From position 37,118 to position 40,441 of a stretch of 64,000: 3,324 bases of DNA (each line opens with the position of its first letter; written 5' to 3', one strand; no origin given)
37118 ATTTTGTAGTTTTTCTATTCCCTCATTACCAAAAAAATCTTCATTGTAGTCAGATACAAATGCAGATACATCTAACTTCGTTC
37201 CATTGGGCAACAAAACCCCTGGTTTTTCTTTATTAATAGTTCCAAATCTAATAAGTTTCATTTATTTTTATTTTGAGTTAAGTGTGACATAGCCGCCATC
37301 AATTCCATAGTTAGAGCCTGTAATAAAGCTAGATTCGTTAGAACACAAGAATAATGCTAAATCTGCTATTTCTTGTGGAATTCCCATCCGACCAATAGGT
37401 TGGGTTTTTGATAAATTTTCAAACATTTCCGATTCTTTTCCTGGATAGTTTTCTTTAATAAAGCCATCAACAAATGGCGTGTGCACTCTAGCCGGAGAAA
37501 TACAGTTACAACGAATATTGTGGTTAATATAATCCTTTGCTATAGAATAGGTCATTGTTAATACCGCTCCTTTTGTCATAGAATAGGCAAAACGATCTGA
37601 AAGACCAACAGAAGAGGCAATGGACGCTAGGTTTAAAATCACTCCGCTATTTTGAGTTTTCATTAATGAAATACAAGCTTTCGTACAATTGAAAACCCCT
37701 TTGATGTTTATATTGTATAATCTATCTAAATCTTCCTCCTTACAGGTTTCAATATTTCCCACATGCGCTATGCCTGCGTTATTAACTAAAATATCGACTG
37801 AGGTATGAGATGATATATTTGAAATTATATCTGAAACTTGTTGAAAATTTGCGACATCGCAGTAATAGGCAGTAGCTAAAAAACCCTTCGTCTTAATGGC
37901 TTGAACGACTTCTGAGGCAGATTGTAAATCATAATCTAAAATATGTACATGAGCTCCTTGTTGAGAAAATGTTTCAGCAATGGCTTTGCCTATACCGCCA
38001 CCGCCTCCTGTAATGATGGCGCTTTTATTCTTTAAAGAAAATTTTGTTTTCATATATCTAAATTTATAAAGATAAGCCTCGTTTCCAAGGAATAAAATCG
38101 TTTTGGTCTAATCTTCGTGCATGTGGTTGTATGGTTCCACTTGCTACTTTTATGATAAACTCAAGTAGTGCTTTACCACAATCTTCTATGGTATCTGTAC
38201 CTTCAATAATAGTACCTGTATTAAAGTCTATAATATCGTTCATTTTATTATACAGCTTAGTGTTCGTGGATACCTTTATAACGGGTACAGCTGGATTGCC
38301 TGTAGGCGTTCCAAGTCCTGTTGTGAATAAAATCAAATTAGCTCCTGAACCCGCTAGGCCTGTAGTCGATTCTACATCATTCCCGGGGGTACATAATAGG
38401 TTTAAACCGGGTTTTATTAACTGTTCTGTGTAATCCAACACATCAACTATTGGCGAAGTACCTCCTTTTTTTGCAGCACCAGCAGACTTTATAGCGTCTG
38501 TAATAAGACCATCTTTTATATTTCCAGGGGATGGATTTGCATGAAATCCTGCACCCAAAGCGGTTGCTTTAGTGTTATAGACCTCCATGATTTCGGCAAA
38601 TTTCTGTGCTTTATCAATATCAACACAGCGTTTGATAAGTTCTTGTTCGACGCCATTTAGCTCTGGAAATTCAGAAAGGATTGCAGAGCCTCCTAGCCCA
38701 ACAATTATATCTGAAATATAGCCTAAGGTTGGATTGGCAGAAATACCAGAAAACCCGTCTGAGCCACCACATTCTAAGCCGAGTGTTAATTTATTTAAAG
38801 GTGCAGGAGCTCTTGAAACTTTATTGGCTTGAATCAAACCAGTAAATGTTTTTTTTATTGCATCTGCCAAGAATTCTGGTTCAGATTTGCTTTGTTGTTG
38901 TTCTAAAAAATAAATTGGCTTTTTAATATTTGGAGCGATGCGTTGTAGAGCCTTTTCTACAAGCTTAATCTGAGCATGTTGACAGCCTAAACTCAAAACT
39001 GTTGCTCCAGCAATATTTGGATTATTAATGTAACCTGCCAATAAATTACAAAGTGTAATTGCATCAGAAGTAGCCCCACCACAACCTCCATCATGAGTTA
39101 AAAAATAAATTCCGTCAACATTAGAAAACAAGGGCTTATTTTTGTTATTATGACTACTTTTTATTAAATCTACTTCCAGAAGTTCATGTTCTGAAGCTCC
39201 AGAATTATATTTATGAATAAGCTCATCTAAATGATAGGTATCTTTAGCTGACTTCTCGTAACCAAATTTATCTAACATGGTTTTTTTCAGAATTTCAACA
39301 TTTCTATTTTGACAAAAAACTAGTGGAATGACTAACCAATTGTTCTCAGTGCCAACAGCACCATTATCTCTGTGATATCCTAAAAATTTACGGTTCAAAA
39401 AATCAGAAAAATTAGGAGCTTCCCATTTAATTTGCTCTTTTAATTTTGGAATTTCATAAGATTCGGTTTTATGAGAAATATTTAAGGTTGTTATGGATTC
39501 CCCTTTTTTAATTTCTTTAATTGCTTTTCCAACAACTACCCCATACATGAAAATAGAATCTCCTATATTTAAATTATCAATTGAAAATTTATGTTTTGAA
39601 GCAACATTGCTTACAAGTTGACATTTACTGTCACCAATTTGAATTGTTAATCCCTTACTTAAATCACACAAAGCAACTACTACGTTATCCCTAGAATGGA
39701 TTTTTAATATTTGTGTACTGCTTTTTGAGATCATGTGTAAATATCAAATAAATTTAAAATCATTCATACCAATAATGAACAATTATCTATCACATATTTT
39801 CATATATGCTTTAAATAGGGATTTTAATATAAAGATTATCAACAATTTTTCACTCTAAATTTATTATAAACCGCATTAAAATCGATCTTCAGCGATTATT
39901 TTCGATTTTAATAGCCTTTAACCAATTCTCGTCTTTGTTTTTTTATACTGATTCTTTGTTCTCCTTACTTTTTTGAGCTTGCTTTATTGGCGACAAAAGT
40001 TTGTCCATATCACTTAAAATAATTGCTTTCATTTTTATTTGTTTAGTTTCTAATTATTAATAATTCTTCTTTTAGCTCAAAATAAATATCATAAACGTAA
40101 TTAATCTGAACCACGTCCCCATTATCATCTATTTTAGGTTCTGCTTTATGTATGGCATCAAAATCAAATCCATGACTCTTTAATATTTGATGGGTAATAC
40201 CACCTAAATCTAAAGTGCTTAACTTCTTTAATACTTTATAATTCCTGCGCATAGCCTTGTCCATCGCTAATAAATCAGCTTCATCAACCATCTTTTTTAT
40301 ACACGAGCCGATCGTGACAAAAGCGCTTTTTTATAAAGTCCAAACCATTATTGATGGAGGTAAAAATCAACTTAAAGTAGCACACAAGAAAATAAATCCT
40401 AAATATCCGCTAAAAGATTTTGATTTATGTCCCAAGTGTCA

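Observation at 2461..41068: The whole 38.5-kb PUL is bracketed by a 50-bp direct repeat derived from the tRNA-Leu 3' flank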

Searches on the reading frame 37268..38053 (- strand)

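Call 8: search_protein_families(library=pfam, proteins=[window:37268-38053:-])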
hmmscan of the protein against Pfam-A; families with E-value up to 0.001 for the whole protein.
window:37268-38053:- (261 aa): 10 families
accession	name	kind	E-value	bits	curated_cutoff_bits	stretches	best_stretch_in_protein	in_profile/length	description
PF13561.12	adh_short_C2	-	5.8e-58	196.7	27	1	20-255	7-235/236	Enoyl-(Acyl carrier protein) reductase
PF00106.31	adh_short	-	1.3e-49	168.8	26.6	1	10-196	1-188/195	short chain dehydrogenase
PF08659.16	KR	-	3.9e-14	53.4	22.6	1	13-160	4-152/180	KR domain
PF01370.27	Epimerase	-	5.9e-07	29.6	20.9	1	13-144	2-115/240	NAD dependent epimerase/dehydratase family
PF01073.25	3Beta_HSD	-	7.3e-07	28.9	22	1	13-129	1-105/280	3-beta hydroxysteroid dehydrogenase/isomerase family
PF02719.21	Polysacc_synt_2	-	1.1e-05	25.2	20.2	1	13-129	2-117/293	Polysaccharide biosynthesis protein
PF16363.11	GDP_Man_Dehyd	-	0.00012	22.1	27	1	13-130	1-116/332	GDP-mannose 4,6 dehydratase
PF02737.24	3HCDH_N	-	0.00015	22.2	22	1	17-92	6-78/180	3-hydroxyacyl-CoA dehydrogenase, NAD binding domain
PF03435.24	Sacchrp_dh_NADP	-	0.0004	21.2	25.1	1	17-92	5-75/129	Saccharopine dehydrogenase NADP binding domain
PF04321.23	RmlD_sub_bind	-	0.00047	19.8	27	1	13-128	4-90/287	RmlD substrate binding domain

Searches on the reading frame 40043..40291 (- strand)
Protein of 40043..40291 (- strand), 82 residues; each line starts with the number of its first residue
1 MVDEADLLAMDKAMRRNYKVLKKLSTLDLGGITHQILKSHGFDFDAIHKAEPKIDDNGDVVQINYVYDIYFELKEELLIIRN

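Call 21: search_protein_families(library=pfam, max_evalue=1, proteins=[window:40043-40291:-])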
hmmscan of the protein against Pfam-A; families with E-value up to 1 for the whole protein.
window:40043-40291:- (82 aa): 0 families

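Call 74: search_protein_families(library=pfam, max_evalue=0.01, proteins=[window:40043-40291:-])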
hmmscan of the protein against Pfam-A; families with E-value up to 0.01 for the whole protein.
window:40043-40291:- (82 aa): 0 families
